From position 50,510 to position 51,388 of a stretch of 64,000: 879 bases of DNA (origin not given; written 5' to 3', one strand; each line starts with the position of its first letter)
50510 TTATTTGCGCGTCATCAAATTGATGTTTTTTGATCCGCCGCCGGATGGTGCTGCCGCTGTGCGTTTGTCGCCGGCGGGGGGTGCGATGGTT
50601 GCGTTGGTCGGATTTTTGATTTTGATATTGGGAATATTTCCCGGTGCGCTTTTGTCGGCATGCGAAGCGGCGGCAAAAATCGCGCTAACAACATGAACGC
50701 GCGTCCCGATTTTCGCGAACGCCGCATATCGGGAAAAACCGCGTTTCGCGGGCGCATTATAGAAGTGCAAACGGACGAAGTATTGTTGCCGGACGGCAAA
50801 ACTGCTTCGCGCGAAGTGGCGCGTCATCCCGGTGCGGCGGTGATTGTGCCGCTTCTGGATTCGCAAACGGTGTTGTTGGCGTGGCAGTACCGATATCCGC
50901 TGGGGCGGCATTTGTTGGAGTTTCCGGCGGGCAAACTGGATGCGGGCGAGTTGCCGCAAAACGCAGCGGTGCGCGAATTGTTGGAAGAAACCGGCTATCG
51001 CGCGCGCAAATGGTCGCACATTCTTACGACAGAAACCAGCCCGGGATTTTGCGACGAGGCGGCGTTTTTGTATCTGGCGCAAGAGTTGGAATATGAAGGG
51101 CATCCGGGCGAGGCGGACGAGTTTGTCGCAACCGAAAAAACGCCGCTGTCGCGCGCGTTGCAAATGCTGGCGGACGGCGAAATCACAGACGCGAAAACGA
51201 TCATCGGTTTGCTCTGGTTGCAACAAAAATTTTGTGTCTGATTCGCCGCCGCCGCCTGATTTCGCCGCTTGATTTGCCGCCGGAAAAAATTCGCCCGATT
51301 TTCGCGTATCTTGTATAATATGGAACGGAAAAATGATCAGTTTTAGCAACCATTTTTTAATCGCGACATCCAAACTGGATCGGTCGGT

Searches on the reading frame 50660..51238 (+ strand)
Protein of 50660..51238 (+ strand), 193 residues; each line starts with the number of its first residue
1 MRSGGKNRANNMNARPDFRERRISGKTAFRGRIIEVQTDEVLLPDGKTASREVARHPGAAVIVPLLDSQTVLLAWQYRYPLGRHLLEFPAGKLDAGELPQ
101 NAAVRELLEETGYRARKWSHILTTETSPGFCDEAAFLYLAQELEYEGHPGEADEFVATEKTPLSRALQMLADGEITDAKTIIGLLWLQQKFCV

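Call 18: search_protein_families(library=pfam, proteins=[window:50660-51238:+], max_evalue=0.001)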
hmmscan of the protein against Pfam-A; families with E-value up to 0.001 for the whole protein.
window:50660-51238:+ (193 aa): 1 family
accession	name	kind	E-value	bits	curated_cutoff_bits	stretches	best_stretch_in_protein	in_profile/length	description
PF00293.34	NUDIX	-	1.9e-18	67.2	21.1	1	58-174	3-124/134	NUDIX domain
